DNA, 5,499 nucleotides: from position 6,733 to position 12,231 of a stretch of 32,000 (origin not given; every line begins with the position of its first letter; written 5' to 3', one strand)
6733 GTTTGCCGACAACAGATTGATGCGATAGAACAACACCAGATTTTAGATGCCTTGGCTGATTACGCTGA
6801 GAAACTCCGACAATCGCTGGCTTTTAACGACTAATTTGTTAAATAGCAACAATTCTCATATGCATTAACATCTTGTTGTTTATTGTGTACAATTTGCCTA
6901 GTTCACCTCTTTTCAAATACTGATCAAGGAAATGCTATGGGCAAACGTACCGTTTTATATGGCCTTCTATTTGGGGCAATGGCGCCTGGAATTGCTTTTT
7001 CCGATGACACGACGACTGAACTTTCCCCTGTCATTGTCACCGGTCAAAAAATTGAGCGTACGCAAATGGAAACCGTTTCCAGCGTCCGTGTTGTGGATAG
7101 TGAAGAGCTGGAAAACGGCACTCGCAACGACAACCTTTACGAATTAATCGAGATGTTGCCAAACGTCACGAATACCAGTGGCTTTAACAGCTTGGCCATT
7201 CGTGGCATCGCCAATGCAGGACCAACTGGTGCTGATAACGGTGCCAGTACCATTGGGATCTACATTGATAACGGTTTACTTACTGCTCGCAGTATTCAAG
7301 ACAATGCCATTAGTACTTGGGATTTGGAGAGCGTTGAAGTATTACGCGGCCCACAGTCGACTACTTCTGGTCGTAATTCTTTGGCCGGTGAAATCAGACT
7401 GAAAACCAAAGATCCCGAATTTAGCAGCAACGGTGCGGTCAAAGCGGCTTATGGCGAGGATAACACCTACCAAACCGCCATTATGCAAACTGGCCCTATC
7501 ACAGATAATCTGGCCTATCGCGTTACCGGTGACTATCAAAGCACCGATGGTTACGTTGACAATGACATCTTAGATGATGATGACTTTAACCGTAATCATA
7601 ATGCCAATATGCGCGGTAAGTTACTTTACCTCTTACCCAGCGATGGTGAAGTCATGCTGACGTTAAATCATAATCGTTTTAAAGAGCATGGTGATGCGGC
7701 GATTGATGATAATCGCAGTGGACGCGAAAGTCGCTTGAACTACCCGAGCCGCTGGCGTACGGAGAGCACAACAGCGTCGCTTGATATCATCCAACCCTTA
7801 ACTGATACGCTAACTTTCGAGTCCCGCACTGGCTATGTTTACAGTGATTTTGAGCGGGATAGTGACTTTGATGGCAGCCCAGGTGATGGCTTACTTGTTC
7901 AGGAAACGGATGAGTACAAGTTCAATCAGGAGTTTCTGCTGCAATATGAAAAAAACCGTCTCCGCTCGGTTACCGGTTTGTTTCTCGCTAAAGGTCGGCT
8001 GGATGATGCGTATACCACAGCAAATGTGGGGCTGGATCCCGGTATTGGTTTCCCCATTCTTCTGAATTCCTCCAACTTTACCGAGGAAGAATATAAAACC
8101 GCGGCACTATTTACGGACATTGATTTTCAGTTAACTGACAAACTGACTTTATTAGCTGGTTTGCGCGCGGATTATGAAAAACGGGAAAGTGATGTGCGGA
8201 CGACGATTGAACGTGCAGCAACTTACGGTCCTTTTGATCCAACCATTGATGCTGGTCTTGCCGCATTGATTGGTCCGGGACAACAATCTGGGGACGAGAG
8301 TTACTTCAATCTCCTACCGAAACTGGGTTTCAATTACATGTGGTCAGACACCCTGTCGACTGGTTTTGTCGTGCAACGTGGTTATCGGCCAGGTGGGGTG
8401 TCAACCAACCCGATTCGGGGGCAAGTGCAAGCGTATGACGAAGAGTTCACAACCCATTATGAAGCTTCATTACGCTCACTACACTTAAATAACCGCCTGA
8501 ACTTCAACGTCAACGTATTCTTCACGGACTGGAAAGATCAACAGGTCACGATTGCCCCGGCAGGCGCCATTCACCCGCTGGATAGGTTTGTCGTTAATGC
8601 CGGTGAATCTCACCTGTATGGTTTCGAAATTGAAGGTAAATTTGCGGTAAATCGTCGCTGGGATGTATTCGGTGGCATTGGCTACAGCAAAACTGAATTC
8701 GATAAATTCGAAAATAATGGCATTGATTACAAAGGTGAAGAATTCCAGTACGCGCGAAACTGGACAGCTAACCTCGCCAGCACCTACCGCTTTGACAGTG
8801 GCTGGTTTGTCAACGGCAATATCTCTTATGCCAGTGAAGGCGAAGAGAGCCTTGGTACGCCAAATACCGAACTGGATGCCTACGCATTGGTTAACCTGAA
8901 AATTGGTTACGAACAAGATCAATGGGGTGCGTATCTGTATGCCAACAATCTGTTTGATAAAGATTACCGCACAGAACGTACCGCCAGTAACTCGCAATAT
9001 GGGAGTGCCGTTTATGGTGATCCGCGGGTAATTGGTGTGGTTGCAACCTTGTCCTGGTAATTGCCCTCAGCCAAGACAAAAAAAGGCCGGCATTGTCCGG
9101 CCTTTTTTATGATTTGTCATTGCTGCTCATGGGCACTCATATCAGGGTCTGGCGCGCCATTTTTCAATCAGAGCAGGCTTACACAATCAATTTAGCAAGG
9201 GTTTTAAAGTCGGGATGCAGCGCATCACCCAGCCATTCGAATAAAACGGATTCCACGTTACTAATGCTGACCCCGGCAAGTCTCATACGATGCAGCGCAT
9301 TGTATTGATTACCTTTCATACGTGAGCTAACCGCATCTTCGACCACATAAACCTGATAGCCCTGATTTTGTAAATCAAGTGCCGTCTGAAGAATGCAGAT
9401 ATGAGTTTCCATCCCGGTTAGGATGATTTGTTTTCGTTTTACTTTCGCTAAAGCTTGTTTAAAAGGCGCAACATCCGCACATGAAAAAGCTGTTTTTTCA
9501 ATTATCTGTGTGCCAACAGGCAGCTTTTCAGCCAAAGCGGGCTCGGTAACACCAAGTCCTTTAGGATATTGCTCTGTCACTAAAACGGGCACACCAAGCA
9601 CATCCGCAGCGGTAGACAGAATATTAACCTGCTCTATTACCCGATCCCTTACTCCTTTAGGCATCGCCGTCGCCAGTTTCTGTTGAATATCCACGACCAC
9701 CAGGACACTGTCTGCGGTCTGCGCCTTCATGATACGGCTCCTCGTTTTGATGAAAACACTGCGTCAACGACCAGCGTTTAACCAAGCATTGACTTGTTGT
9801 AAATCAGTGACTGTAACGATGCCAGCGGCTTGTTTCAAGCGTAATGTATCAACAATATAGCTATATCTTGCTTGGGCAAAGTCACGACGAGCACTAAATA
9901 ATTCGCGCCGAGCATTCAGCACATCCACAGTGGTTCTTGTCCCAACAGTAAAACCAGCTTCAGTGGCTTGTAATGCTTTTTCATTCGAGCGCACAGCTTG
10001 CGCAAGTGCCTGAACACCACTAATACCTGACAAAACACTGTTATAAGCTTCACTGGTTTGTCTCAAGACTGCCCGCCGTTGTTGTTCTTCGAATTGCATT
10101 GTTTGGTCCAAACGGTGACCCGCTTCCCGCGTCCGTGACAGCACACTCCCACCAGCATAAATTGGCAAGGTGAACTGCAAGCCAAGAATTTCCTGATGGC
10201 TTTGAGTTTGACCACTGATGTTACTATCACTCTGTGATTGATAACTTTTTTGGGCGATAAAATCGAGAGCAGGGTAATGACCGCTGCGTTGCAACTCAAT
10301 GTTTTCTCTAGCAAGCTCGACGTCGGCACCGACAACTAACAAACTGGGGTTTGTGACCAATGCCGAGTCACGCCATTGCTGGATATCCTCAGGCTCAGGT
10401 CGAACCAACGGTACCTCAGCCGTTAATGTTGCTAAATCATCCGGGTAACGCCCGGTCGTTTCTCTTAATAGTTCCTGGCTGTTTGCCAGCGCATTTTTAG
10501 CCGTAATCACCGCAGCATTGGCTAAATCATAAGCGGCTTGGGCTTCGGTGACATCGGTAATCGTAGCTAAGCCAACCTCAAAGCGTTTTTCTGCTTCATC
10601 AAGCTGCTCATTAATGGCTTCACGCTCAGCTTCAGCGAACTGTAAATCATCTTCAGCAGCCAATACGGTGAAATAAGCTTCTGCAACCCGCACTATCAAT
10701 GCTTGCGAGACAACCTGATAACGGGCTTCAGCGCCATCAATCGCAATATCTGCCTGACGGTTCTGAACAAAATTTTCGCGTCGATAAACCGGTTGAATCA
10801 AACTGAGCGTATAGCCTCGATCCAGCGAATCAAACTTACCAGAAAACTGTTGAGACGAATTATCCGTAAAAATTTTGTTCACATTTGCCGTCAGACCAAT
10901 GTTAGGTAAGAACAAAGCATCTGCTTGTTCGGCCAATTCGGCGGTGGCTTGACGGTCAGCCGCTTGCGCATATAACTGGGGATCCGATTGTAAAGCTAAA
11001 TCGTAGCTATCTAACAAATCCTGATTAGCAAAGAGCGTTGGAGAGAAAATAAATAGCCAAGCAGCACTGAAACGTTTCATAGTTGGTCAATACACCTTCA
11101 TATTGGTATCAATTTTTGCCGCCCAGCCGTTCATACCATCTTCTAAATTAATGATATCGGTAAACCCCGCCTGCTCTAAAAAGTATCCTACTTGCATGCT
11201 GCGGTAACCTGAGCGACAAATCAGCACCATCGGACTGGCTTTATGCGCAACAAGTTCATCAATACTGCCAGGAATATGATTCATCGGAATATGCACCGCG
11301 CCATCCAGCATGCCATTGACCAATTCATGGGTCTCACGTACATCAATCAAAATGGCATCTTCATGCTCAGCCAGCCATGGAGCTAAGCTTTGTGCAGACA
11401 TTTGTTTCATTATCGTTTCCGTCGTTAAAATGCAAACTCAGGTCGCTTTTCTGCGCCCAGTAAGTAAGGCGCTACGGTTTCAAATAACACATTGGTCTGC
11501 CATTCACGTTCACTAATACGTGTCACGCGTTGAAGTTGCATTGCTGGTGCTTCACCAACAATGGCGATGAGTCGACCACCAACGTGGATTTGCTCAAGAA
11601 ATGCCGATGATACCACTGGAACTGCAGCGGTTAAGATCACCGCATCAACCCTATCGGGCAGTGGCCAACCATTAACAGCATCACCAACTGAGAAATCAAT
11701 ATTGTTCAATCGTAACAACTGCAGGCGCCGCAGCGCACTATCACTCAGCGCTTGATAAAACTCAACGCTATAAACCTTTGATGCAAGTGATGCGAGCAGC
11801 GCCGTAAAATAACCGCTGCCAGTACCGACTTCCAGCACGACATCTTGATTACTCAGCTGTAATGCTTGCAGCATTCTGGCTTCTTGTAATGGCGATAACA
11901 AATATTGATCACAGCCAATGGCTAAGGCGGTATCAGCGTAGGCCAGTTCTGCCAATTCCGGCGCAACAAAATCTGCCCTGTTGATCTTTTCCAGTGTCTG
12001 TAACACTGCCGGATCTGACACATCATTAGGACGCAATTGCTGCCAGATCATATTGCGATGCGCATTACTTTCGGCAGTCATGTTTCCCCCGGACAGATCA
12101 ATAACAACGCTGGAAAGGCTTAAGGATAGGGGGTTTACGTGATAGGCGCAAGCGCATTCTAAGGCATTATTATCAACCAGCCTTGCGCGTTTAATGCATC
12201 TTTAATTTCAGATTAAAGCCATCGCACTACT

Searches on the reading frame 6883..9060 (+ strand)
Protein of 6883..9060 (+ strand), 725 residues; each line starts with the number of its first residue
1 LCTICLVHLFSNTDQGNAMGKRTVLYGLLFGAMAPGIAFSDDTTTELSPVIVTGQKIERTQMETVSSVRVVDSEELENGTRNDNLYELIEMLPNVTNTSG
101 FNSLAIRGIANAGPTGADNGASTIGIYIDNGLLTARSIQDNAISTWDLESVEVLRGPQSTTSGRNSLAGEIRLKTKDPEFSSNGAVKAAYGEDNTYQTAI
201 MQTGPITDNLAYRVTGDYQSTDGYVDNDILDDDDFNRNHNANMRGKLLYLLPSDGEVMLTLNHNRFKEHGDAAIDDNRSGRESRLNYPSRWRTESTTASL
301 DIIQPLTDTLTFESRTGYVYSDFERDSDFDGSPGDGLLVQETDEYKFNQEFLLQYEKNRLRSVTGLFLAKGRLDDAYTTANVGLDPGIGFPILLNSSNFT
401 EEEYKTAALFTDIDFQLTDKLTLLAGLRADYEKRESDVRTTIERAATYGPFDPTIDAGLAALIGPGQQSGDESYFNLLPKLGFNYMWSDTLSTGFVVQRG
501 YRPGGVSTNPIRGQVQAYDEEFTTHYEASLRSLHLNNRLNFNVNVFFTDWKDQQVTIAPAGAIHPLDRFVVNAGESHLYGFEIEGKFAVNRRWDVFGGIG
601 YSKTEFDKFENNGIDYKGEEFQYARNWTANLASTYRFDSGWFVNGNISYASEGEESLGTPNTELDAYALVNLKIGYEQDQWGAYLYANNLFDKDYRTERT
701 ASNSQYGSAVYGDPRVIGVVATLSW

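Call 54: search_protein_families(library=pfam, proteins=[window:6883-9060:+], max_evalue=0.001)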
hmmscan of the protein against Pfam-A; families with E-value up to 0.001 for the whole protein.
window:6883-9060:+ (725 aa): 3 families
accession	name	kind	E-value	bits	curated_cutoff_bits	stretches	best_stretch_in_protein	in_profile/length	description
PF00593.30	TonB_dep_Rec_b-barrel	-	7.3e-33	115.5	27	1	249-690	38-436/436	TonB dependent receptor-like, beta-barrel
PF14905.12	OMP_b-brl_3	-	6.2e-18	65.5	27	1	396-725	105-408/408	Outer membrane protein beta-barrel family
PF07715.20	Plug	-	9.4e-14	52.3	23.9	1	61-169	2-106/107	TonB-dependent Receptor Plug Domain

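Call 58: search_protein_families(library=ncbifam, proteins=[window:6883-9060:+], max_evalue=0.00001)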
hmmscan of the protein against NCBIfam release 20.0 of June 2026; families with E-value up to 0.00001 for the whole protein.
window:6883-9060:+ (725 aa): 16 families
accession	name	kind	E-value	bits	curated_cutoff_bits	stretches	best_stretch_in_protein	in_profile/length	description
TIGR01783.1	TonB-siderophor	subfamily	5.4e-48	164.1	223.5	1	65-719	3-643/649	TonB-dependent siderophore receptor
TIGR01785.1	TonB-hemin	subfamily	2.7e-18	65.8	316.85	1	47-698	1-657/677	TonB-dependent heme/hemoglobin receptor family protein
NF049946.1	TonB_dep_CU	exception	2.9e-18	65.5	700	1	400-696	390-662/683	TonB-dependent receptor, CU motif-type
NF007465.0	PRK10044.1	equivalog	5.9e-15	54.5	803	1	53-222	68-235/726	ferrichrome porin FhuA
NF047944.1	FoxamRcptFoxA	equivalog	9.6e-15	53.9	1300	1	29-222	19-211/697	ferrioxamine B receptor FoxA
TIGR01786.1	TonB-hemlactrns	subfamily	2e-14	52.9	323.75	1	55-704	8-695/719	TonB-dependent hemoglobin/transferrin/lactoferrin family receptor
TIGR01779.1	TonB-B12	equivalog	7.2e-14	51.2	599.7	1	32-225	13-203/614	TonB-dependent vitamin B12 receptor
NF049945.1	TonB_dep_FCYXU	equivalog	9.6e-14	50.9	825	1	132-430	123-406/697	TonB-dependent receptor, FCYXU motif-type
NF010651.0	PRK14050.1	equivalog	3.8e-13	48.4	884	1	572-717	580-722/730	TonB-dependent siderophore receptor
NF010048.1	PRK13524.1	subfamily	1.5e-12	46.9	493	1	148-251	148-250/744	FepA family TonB-dependent siderophore receptor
NF053590.1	TonB_dep_TOL0244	equivalog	3.1e-12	45.9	645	1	147-245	111-208/604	TOL_0244 family TonB-dependent receptor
NF049947.1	TonB_dep_PCPU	exception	1.5e-10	39.9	800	1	142-697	131-666/685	TonB-dependent receptor, PCPU motif-type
NF007349.0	PRK09840.1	equivalog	6.3e-09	34.4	686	0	43-214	50-213/760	catecholate siderophore receptor Fiu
NF010650.0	PRK14049.1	equivalog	1.6e-08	33.2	904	1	53-223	71-237/729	ferrioxamine B receptor precursor protein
NF010010.0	PRK13483.1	equivalog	7.8e-08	30.7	927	1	28-265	13-254/660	ligand-gated channel protein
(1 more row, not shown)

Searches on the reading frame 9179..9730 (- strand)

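Call 54: search_protein_families(library=pfam, proteins=[window:9179-9730:-], max_evalue=0.001)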
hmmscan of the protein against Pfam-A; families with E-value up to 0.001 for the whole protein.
window:9179-9730:- (183 aa): 1 family
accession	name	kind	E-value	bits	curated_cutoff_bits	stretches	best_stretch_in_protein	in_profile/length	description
PF00857.26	Isochorismatase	-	9e-34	117.5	27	1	8-160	1-174/175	Isochorismatase domain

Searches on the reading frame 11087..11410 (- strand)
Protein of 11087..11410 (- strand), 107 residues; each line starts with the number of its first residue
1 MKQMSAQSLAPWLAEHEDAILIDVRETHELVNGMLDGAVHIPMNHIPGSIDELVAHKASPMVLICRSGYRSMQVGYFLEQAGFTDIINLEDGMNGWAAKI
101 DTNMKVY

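Call 54: search_protein_families(library=pfam, proteins=[window:11087-11410:-], max_evalue=0.001)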
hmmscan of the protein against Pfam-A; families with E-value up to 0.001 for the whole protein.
window:11087-11410:- (107 aa): 1 family
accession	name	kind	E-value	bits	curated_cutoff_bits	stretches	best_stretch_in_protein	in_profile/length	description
PF00581.25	Rhodanese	-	9.6e-16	58.5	22.2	1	15-99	10-102/102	Rhodanese-like domain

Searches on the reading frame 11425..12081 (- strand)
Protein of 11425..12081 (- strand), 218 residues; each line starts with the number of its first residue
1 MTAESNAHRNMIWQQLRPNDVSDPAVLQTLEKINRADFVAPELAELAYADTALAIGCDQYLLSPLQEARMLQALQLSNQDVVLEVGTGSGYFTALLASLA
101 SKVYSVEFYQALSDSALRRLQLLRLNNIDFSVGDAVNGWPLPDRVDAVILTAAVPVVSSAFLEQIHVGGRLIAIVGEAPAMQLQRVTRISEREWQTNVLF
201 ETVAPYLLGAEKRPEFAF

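Call 54: search_protein_families(library=pfam, proteins=[window:11425-12081:-], max_evalue=0.001)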
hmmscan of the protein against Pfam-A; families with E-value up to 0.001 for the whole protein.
window:11425-12081:- (218 aa): 7 families
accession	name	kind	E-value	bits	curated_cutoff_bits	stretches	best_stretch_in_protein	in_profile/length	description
PF01135.25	PCMT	-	3e-37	128.9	20.3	1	9-198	4-196/210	Protein-L-isoaspartate(D-aspartate) O-methyltransferase (PCMT)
PF13649.12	Methyltransf_25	-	3.2e-08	34.6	27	1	82-158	1-78/97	Methyltransferase domain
PF08241.18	Methyltransf_11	-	3.1e-07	31.4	21.2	1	83-157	1-73/95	Methyltransferase domain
PF00398.26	RrnaAD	-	7.8e-07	28.9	24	1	59-120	11-72/263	Ribosomal RNA adenine dimethylase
PF13847.12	Methyltransf_31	-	7.3e-06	26.2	27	1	78-154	3-84/145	Methyltransferase domain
PF02390.23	Methyltransf_4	-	0.00026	20.9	24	1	79-137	2-62/173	Putative methyltransferase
PF13489.12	Methyltransf_23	-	0.00086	19.5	27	0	73-151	17-88/164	Methyltransferase domain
